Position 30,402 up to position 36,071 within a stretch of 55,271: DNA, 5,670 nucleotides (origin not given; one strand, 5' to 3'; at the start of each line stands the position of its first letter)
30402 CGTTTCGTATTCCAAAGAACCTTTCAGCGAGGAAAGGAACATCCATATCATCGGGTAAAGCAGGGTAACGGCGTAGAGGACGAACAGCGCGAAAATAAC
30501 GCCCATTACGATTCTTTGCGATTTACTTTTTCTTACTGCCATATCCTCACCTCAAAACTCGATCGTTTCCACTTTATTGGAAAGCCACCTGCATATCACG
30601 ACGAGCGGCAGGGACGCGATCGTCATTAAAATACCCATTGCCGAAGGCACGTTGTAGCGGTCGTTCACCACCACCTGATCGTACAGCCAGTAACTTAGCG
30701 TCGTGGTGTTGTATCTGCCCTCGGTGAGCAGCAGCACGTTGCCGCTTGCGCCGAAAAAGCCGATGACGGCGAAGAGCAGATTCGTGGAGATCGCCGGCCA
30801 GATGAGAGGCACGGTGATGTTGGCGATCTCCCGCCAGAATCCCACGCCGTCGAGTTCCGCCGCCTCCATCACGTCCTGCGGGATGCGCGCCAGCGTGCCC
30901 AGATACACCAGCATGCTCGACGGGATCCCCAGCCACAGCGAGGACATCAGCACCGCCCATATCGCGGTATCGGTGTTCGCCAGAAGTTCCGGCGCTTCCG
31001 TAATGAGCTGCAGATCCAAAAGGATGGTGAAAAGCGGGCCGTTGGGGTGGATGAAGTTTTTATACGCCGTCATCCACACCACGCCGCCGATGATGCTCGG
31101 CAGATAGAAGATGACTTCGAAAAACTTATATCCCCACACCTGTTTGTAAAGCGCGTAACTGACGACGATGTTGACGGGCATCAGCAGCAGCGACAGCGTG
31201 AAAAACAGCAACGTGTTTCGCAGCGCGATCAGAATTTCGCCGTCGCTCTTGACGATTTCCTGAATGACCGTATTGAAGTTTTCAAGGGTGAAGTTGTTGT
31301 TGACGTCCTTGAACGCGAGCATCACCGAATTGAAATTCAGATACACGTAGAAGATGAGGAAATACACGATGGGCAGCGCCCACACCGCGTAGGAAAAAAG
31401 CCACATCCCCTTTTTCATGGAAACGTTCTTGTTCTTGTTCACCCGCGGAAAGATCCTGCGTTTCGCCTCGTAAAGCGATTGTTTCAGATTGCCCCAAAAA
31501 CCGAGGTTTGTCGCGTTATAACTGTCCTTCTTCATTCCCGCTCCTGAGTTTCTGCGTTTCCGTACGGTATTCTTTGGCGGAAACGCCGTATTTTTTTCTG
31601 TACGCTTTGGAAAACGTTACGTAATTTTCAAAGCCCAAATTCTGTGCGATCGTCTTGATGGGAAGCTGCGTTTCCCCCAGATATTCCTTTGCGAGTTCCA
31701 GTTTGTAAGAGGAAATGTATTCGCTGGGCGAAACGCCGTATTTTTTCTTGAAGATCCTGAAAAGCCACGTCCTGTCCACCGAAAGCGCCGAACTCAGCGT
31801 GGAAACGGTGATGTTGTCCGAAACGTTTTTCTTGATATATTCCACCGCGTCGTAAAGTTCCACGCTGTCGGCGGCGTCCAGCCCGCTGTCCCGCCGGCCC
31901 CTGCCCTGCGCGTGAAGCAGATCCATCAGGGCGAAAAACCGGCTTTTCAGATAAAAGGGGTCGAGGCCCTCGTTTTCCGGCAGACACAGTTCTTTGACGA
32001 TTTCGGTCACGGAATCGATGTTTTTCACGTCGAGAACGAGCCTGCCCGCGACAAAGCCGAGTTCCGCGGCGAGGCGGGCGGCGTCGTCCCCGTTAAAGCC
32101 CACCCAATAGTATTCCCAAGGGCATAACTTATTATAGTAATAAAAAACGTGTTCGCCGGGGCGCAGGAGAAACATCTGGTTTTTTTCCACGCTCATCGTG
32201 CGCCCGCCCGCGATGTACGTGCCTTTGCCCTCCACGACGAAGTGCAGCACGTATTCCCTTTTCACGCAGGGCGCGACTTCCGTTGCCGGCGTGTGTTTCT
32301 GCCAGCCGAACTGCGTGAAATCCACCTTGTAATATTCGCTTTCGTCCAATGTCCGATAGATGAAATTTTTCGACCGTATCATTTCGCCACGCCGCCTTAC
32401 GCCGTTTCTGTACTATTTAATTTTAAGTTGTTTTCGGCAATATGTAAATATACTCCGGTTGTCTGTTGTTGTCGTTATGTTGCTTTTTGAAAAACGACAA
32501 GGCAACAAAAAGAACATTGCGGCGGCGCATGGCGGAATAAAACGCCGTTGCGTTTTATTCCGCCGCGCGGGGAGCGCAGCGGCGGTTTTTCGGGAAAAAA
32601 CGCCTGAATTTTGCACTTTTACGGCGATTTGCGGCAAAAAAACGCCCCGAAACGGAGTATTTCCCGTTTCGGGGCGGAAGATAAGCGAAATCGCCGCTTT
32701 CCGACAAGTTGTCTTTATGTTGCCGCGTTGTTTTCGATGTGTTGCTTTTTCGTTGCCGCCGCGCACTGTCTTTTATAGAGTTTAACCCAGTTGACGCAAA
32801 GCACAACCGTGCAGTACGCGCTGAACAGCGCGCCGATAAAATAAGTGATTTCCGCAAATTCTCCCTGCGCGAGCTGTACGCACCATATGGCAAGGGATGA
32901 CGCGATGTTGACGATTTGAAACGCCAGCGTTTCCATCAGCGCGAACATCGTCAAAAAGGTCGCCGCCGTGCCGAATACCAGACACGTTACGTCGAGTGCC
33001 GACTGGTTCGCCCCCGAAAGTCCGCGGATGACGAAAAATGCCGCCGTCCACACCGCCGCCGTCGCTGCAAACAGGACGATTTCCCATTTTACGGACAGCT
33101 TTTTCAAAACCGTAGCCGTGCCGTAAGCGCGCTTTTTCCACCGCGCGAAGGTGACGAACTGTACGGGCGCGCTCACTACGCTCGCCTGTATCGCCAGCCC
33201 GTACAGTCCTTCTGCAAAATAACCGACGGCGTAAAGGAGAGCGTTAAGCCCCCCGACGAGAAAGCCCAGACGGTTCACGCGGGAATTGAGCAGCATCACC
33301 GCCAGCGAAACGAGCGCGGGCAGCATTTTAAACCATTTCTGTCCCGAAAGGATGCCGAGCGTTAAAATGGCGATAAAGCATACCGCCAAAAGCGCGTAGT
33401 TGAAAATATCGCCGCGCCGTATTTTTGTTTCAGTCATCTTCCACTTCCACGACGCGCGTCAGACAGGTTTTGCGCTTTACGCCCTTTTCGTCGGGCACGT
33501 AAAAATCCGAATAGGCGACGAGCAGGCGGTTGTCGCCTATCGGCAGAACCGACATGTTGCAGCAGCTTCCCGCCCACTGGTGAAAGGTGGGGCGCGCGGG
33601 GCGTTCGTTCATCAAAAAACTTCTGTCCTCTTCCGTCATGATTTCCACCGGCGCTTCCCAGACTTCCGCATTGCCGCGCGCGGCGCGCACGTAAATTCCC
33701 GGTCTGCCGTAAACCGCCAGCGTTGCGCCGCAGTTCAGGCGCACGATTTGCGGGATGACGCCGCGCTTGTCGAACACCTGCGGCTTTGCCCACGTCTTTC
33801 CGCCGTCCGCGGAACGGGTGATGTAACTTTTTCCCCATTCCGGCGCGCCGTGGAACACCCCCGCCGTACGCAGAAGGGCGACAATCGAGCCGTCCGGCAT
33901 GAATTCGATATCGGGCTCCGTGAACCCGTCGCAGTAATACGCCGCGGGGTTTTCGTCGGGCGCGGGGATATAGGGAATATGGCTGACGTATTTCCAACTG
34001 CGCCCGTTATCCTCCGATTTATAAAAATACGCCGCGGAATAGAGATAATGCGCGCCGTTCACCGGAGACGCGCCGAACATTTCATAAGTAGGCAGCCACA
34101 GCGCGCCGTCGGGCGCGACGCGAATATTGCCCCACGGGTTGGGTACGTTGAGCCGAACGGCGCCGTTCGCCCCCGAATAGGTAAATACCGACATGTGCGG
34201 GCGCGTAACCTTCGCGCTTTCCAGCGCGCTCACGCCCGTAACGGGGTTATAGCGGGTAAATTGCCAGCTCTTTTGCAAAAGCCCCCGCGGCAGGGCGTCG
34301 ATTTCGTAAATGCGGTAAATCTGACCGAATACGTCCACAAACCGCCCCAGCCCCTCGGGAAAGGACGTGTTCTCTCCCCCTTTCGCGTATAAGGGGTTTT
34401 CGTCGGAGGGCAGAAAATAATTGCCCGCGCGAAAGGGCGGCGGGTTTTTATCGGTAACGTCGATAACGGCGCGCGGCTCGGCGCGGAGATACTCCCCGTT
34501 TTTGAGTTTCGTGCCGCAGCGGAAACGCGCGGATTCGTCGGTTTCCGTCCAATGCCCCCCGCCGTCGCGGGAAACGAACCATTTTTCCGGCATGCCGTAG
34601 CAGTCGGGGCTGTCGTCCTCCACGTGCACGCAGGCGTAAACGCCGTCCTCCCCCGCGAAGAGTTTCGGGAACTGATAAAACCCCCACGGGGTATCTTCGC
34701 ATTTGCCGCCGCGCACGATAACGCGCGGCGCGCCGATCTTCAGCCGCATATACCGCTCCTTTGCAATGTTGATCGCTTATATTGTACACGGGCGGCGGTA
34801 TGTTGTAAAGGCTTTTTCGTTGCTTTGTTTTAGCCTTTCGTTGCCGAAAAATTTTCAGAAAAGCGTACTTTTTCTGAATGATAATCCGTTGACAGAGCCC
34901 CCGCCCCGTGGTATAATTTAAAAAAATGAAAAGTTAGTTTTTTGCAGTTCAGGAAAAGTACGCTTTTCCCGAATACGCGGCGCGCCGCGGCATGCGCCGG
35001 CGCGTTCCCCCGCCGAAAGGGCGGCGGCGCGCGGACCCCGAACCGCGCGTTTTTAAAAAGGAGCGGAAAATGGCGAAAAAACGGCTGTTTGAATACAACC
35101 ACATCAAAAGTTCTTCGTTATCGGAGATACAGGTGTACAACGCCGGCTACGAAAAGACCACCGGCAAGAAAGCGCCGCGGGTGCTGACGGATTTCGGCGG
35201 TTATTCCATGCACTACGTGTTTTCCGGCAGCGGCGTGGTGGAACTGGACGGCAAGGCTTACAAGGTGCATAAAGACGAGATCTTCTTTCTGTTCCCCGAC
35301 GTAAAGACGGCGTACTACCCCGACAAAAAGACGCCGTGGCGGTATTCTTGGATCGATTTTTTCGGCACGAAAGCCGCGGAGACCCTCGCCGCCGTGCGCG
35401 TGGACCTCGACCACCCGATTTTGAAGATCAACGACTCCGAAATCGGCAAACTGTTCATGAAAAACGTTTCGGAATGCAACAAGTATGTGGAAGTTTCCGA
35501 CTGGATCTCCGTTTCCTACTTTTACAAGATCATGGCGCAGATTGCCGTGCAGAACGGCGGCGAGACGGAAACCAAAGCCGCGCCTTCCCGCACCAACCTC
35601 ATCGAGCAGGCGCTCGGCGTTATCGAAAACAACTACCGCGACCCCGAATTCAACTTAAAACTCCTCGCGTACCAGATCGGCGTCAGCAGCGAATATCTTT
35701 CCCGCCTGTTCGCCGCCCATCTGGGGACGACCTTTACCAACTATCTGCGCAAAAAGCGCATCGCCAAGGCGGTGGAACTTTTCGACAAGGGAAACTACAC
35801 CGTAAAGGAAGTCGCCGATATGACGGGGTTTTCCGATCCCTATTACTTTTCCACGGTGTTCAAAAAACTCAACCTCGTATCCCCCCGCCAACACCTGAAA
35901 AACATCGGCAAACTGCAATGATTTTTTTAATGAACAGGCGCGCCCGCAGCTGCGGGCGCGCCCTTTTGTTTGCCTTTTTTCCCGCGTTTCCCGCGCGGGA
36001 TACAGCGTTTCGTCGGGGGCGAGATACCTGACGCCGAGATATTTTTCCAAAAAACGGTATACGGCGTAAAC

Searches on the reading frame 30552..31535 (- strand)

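Call 6: search_protein_families(library=pfam, proteins=[window:30552-31535:-], max_evalue=0.01)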
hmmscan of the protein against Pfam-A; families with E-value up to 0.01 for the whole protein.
window:30552-31535:- (327 aa): 1 family
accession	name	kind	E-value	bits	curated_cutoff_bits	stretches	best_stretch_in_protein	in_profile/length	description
PF00528.27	BPD_transp_1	-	1.5e-12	48.1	26.4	1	138-319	23-175/184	Binding-protein-dependent transport system inner membrane component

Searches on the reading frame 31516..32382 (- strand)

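Call 40: search_protein_families(library=pfam, proteins=[window:31516-32382:-], max_evalue=0.001)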
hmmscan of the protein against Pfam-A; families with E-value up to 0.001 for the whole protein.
window:31516-32382:- (288 aa): 3 families
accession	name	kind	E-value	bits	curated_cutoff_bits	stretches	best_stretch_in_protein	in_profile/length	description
PF12833.13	HTH_18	-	1.4e-19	70.6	33.6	1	196-274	1-79/80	Helix-turn-helix domain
PF00165.29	HTH_AraC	-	2.3e-16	59.9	26.6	2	238-274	7-42/42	Bacterial regulatory helix-turn-helix proteins, AraC family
PF02311.25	AraC_binding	-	9.9e-15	54.9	21.1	1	30-122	10-102/135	AraC-like ligand binding domain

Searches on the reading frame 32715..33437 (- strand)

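Call 40: search_protein_families(library=pfam, proteins=[window:32715-33437:-], max_evalue=0.001)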
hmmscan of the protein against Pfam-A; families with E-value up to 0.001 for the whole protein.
window:32715-33437:- (240 aa): 1 family
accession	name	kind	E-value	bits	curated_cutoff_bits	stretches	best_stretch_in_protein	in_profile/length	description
PF04973.17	NMN_transporter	-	3.2e-13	50.5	27.3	1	35-213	2-167/175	Nicotinamide mononucleotide transporter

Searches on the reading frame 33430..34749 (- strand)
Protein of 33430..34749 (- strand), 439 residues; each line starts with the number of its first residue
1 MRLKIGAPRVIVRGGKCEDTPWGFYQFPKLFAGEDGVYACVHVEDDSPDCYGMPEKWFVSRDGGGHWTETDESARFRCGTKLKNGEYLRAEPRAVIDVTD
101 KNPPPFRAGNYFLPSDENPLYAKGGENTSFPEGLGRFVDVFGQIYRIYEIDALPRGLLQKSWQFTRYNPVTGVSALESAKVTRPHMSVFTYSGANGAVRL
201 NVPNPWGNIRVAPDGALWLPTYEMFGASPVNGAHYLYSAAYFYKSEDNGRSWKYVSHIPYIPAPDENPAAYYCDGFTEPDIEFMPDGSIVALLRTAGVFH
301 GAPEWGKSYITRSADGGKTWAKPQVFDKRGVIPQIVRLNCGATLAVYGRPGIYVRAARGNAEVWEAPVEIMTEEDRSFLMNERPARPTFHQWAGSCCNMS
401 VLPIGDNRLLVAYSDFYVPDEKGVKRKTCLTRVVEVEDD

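Call 40: search_protein_families(library=pfam, proteins=[window:33430-34749:-], max_evalue=0.001)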
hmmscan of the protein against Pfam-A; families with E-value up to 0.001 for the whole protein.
window:33430-34749:- (439 aa): 2 families
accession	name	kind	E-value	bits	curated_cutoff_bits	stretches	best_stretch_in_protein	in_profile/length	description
PF13088.12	BNR_2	-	7.5e-07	29.2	31.4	1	212-348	119-228/277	BNR repeat-like domain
PF02012.26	BNR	-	4.5e-05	23.3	27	0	312-321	2-11/12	BNR/Asp-box repeat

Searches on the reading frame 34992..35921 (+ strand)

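Call 40: search_protein_families(library=pfam, proteins=[window:34992-35921:+], max_evalue=0.001)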
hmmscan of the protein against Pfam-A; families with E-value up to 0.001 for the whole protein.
window:34992-35921:+ (309 aa): 3 families
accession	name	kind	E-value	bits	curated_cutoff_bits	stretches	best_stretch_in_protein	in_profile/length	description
PF12833.13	HTH_18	-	8.7e-18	64.8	33.6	1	225-303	1-79/80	Helix-turn-helix domain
PF00165.29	HTH_AraC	-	1.1e-14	54.6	26.6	2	267-301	7-40/42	Bacterial regulatory helix-turn-helix proteins, AraC family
PF02311.25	AraC_binding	-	1.9e-13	50.8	21.1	1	69-156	22-110/135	AraC-like ligand binding domain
